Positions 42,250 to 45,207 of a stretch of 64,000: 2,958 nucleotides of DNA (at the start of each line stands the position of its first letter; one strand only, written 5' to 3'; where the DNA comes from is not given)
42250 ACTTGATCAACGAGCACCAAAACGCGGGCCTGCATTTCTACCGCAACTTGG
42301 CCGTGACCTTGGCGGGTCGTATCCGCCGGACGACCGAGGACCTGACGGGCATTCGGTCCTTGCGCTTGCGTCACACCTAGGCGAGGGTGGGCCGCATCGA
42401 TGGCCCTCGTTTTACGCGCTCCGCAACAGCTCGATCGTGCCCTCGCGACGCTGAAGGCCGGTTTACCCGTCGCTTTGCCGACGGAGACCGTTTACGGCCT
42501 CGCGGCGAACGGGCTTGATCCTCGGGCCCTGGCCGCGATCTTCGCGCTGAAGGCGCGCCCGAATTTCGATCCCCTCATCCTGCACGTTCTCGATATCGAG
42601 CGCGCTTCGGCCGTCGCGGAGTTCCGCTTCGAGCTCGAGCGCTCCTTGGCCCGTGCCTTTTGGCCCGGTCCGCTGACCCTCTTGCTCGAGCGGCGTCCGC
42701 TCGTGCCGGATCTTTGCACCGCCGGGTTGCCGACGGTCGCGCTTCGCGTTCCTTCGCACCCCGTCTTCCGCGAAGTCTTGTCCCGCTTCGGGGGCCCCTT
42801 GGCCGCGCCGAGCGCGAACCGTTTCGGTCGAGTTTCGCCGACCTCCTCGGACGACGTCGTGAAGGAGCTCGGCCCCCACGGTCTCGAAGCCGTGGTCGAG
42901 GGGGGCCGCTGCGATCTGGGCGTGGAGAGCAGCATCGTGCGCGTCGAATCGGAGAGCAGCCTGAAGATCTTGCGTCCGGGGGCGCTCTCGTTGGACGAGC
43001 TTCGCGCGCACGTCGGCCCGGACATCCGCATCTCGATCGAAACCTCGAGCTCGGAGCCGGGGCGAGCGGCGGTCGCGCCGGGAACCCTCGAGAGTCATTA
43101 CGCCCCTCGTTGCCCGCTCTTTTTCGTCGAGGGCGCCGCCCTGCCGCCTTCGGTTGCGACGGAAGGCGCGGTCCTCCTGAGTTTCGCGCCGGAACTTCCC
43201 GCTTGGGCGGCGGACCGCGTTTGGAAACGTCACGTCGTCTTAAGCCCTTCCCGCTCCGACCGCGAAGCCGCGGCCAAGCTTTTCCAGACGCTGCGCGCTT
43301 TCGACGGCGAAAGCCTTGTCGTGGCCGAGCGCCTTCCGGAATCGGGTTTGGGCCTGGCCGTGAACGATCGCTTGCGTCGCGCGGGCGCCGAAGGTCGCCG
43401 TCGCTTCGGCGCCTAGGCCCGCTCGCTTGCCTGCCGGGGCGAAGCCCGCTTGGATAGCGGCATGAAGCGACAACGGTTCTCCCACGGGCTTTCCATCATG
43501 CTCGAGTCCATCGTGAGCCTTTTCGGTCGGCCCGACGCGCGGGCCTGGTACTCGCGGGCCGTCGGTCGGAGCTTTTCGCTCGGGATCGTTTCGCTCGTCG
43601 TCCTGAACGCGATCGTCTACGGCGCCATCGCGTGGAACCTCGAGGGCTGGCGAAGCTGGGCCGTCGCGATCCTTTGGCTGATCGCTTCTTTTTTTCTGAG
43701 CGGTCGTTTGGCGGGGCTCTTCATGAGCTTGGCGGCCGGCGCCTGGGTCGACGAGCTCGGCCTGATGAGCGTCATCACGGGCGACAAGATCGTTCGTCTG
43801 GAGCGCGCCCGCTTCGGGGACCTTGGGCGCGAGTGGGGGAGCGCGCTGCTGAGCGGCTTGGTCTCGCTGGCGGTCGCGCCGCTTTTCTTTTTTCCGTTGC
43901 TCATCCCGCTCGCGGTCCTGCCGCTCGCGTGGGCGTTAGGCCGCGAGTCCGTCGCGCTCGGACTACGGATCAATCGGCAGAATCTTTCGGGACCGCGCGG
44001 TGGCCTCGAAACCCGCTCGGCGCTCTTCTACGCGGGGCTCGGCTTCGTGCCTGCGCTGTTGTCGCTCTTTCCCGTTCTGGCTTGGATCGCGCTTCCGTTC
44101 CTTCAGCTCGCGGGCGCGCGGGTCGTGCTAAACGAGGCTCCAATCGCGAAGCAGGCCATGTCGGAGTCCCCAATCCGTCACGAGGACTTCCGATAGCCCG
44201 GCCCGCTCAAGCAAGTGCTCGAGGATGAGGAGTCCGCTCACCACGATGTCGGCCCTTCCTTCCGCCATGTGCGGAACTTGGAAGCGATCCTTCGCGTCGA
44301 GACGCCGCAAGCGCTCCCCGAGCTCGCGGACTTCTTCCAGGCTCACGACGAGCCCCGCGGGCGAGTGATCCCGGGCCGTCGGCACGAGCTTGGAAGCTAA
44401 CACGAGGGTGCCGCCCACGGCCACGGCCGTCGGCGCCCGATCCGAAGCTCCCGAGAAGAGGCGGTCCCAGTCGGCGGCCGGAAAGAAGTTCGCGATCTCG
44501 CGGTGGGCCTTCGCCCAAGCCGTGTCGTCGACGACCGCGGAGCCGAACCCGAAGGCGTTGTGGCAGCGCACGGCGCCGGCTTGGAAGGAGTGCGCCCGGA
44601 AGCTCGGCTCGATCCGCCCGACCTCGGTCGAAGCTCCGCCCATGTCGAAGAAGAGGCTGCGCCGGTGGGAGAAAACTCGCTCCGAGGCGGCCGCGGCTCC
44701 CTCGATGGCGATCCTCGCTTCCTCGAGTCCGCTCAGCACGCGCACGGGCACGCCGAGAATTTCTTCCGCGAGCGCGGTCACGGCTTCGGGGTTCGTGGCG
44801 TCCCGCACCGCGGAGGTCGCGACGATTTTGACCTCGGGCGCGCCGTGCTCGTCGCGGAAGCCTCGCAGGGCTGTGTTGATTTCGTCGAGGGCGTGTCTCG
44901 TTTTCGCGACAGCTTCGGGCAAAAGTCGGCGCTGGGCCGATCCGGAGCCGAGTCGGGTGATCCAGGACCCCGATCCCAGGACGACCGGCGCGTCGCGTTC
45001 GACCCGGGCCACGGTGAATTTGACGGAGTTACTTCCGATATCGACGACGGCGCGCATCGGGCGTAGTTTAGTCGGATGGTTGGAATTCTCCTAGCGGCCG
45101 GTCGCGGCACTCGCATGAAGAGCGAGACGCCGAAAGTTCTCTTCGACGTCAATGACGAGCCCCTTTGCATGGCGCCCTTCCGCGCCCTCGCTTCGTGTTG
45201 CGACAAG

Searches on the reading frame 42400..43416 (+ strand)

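Call 54: search_protein_families(library=pfam, proteins=[window:42400-43416:+], max_evalue=0.00001)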
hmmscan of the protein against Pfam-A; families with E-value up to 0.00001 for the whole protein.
window:42400-43416:+ (338 aa): 2 families
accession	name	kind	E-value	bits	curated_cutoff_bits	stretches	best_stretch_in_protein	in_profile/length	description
PF01300.24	Sua5_yciO_yrdC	-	4.5e-46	157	25.1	1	17-194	2-178/178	Telomere recombination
PF03481.19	Sua5_C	-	7.6e-20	72.3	22.9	1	198-329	3-135/136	Threonylcarbamoyl-AMP synthase, C-terminal domain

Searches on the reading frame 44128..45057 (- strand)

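Call 54: search_protein_families(library=pfam, proteins=[window:44128-45057:-], max_evalue=0.00001)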
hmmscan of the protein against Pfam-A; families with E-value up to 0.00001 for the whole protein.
window:44128-45057:- (309 aa): 1 family
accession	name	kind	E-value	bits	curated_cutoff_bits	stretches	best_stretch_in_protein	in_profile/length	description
PF02541.22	Ppx-GppA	-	1.8e-35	123.2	27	1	16-306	2-281/285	Ppx/GppA phosphatase family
